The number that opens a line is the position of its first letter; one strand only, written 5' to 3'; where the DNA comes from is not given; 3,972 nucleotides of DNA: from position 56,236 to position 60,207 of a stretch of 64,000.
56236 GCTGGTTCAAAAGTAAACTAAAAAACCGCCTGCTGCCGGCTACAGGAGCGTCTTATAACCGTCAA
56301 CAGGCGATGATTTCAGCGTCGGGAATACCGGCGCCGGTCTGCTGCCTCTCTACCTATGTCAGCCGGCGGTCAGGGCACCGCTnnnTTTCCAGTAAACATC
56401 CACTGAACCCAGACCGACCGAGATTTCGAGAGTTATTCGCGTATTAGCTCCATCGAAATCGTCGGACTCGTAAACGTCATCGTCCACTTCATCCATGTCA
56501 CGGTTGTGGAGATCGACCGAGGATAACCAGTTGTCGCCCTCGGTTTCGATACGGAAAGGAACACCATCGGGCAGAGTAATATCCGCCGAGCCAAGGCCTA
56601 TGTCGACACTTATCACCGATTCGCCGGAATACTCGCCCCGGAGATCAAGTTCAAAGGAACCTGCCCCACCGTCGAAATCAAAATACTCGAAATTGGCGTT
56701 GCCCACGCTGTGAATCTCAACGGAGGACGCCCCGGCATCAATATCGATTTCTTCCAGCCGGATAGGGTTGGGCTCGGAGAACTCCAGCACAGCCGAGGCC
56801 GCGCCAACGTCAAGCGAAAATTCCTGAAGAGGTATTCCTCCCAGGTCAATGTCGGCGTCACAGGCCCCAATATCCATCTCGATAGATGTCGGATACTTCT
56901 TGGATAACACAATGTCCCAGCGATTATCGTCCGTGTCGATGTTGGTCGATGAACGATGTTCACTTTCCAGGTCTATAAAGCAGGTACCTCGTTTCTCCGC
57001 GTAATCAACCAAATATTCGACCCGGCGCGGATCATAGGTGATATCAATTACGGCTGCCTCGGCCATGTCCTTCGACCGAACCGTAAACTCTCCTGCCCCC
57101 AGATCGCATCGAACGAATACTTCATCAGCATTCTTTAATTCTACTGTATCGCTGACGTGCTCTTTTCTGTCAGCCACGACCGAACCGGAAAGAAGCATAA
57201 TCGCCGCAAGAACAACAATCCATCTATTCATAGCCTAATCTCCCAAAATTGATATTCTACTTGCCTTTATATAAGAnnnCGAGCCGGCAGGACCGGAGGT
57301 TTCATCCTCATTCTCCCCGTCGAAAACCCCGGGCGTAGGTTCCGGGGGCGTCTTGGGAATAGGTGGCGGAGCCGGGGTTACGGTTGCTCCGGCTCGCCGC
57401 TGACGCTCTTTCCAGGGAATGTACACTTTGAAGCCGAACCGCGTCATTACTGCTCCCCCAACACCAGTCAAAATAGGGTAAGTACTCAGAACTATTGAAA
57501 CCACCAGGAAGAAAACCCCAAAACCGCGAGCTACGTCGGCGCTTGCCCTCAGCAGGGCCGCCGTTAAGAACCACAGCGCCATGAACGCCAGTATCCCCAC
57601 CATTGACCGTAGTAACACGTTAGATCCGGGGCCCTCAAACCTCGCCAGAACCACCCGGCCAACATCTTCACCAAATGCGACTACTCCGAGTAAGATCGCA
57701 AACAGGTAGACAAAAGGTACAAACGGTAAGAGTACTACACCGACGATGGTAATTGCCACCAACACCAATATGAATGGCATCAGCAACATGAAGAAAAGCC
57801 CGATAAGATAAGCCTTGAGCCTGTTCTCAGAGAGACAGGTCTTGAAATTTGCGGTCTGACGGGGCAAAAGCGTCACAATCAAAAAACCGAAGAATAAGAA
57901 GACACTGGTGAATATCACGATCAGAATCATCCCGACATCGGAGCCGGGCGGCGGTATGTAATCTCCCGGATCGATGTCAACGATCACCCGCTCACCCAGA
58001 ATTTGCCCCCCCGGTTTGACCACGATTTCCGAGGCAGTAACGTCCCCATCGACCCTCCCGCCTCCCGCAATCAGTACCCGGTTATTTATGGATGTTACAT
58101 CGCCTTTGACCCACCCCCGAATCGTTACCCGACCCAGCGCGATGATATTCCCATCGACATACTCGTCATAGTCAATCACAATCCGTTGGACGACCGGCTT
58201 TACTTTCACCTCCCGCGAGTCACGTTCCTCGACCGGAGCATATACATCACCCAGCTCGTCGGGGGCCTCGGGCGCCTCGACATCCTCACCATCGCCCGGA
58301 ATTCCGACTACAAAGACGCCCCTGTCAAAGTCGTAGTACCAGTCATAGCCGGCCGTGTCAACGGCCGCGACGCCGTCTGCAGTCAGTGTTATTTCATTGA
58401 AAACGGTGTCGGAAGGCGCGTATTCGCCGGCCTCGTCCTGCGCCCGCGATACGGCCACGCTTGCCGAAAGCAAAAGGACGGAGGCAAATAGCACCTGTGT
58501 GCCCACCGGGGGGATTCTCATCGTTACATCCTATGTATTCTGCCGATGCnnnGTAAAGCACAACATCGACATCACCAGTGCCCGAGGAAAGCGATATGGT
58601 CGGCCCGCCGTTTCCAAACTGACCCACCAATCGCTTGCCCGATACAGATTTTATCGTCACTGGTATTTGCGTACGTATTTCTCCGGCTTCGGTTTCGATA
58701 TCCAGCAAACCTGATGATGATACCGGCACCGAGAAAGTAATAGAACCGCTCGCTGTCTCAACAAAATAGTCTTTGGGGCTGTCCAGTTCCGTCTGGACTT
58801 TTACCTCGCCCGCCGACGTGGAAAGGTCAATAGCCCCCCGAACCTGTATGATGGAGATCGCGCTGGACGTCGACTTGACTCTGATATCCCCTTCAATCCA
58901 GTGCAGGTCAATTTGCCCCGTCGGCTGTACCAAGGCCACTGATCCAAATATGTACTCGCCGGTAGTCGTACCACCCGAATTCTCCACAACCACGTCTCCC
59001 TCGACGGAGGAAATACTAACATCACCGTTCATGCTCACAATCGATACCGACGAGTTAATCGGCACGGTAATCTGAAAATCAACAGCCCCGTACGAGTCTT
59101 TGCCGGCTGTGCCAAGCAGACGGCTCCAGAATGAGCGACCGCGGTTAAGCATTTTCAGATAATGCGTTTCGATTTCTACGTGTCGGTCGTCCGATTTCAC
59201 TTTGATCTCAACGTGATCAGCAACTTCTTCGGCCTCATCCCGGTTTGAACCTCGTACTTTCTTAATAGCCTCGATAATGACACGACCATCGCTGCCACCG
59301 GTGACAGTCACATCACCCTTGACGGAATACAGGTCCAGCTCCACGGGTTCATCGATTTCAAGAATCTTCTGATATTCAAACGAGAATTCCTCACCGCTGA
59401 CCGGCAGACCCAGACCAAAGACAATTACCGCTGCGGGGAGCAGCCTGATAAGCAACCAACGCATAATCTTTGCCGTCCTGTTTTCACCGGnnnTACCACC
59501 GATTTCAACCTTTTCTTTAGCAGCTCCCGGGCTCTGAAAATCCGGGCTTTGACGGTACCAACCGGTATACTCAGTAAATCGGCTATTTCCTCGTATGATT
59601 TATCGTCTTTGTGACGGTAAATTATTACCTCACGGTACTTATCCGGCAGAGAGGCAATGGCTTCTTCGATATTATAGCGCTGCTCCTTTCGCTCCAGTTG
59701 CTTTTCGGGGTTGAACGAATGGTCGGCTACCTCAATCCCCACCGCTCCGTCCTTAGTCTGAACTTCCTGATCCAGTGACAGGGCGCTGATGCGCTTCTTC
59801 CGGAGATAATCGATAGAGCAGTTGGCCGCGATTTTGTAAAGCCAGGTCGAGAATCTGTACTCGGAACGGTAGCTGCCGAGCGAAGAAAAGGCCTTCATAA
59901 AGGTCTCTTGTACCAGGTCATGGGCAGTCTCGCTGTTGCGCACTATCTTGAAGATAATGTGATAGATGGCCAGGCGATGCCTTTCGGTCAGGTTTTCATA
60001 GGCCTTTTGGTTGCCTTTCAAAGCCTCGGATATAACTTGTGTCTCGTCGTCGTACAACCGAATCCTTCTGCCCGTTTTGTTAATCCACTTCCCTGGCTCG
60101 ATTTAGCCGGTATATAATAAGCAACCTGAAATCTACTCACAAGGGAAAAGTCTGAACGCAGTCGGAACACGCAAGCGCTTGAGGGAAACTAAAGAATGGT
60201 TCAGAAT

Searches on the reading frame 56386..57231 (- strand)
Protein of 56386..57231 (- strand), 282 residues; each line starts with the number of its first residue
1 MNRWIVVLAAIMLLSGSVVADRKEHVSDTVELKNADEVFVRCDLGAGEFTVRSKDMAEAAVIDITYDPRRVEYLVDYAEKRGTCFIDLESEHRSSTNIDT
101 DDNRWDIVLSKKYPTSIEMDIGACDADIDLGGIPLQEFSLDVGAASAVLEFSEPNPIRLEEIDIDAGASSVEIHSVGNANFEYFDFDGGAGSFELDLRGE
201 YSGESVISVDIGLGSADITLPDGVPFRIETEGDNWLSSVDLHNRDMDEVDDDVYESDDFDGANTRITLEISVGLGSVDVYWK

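Call 10: search_protein_families(library=pfam, proteins=[window:56386-57231:-], max_evalue=0.001)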
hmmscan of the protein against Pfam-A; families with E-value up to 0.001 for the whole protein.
window:56386-57231:- (282 aa): 2 families
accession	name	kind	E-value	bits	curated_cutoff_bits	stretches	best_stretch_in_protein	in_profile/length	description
PF17115.11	Toast_rack_N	-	6.3e-07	30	22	1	37-123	5-92/92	N-terminal domain of toast_rack, DUF2154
PF09922.15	LiaF-like_C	-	1.4e-06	28.7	29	1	180-279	13-114/114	Cell wall-active antibiotics response LiaF, C-terminal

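Call 68: search_protein_families(library=ncbifam, proteins=[window:56386-57231:-], max_evalue=0.01)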
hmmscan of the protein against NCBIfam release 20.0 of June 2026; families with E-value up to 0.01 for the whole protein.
window:56386-57231:- (282 aa): 1 family
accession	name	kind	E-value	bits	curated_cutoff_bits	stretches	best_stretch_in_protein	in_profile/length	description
NF040535.1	LiaF_C_term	equivalog_domain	5.6e-05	23.2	57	1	191-279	11-100/103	cell wall-active antibiotics response protein LiaF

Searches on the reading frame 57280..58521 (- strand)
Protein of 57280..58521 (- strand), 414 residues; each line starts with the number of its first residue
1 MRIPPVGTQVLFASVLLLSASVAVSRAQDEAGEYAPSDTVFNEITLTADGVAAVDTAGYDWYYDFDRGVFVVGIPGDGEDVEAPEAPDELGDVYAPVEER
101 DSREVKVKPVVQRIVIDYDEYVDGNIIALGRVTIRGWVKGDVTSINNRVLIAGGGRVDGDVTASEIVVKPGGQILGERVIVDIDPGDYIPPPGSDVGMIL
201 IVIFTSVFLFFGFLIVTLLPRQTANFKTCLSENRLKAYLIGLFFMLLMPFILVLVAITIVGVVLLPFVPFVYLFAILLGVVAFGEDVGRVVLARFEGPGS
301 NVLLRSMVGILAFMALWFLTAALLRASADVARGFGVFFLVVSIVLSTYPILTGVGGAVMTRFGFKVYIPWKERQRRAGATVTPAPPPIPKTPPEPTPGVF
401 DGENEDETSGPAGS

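Call 10: search_protein_families(library=pfam, proteins=[window:57280-58521:-], max_evalue=0.001)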
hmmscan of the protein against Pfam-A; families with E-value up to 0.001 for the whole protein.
window:57280-58521:- (414 aa): 1 family
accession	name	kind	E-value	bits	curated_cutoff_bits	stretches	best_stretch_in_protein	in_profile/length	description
PF04519.19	Bactofilin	-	1.5e-07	32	27.9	1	112-177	33-96/98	Polymer-forming cytoskeletal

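Call 68: search_protein_families(library=ncbifam, proteins=[window:57280-58521:-], max_evalue=0.01)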
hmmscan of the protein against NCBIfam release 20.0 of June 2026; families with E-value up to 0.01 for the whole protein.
window:57280-58521:- (414 aa): 0 families

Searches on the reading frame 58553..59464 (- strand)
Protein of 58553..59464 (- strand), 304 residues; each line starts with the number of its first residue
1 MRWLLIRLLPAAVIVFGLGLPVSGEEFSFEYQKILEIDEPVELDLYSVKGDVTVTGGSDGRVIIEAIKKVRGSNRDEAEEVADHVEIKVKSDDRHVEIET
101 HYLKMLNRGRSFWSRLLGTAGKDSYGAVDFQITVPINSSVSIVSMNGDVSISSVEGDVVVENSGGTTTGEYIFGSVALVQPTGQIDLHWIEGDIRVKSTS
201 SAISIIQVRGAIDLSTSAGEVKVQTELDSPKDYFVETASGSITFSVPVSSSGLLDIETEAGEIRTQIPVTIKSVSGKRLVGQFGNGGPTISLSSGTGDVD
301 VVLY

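Call 10: search_protein_families(library=pfam, proteins=[window:58553-59464:-], max_evalue=0.001)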
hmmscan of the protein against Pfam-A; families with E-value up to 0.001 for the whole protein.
window:58553-59464:- (304 aa): 1 family
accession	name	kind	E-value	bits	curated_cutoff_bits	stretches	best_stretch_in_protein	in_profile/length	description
PF13349.12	DUF4097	-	3.4e-09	36.9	22.9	1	42-301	3-246/247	Toastrack DUF4097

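Call 68: search_protein_families(library=ncbifam, proteins=[window:58553-59464:-], max_evalue=0.01)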
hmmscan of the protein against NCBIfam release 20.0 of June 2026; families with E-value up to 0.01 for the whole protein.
window:58553-59464:- (304 aa): 1 family
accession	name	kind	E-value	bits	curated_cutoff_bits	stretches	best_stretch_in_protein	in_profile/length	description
NF049997.1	LiaG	equivalog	9.3e-10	38.2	285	1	159-301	144-286/286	LiaG family protein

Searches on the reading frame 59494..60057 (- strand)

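Call 10: search_protein_families(library=pfam, proteins=[window:59494-60057:-], max_evalue=0.001)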
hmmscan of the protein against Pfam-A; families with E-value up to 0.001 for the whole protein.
window:59494-60057:- (188 aa): 4 families
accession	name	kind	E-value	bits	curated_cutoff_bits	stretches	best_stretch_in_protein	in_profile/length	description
PF04542.20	Sigma70_r2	-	1.2e-17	63.8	24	1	24-89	2-69/71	Sigma-70 region 2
PF08281.18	Sigma70_r4_2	-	4.8e-17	61.8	25.7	1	129-180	3-54/54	Sigma-70, region 4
PF04545.22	Sigma70_r4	-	5.1e-12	45.6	24.1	1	133-182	1-50/50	Sigma-70, region 4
PF25787.1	HTH_SB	-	1.4e-05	25.2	43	1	141-173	11-43/53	Sleeping Beauty transposase HTH domain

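Call 68: search_protein_families(library=ncbifam, proteins=[window:59494-60057:-], max_evalue=0.01)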
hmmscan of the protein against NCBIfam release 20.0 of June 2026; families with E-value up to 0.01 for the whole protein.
window:59494-60057:- (188 aa): 109 families (the best 25 are shown)
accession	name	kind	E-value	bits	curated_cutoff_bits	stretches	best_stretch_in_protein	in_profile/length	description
NF007223.0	PRK09641.1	equivalog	5.4e-52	176.4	209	1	6-186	6-186/187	RNA polymerase sigma factor SigW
TIGR02948.1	SigW_bacill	equivalog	1.4e-44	152.4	243.1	1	8-186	8-186/187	RNA polymerase sigma factor SigW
NF008888.0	PRK11922.1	equivalog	3.2e-43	148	204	1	4-186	16-198/231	RNA polymerase sigma factor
NF009166.1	PRK12513.1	equivalog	4.4e-41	140.7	206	1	12-186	16-188/193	RNA polymerase sigma factor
TIGR02937.1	sigma70-ECF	superfamily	7.8e-37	126.4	42.9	1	19-184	2-165/165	sigma-70 family RNA polymerase sigma factor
TIGR02939.1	RpoE_Sigma70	equivalog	1e-36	126.7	236.15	1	6-186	8-188/190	RNA polymerase sigma factor RpoE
NF007216.0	PRK09638.1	equivalog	1.4e-35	122.6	194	1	3-185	3-175/180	RNA polymerase sigma factor SigY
NF009171.0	PRK12518.1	equivalog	5.3e-33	114.5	208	1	4-185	13-185/191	RNA polymerase sigma factor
NF006930.0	PRK09415.1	subfamily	7.3e-31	107.4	198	1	16-186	14-177/179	RNA polymerase factor sigma C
NF009195.0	PRK12543.1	subfamily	1.4e-30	106.2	197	1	4-183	6-177/192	RNA polymerase sigma factor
TIGR02950.1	SigM_subfam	subfamily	1.9e-30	105.8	147.95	1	21-184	3-158/159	RNA polymerase sigma factor, SigM family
NF007225.0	PRK09643.1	equivalog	5.3e-30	104.6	190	1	6-186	15-184/204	RNA polymerase sigma factor SigM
TIGR02985.1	Sig70_bacteroi1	subfamily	6e-30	104.6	126.4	1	18-184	1-162/162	RNA polymerase sigma-70 factor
NF004113.0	PRK05602.1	equivalog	2.2e-29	102.6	208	1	4-185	31-202/211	RNA polymerase sigma factor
NF009168.0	PRK12515.1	subfamily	4.9e-29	101.2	236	1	7-186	11-181/189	RNA polymerase sigma factor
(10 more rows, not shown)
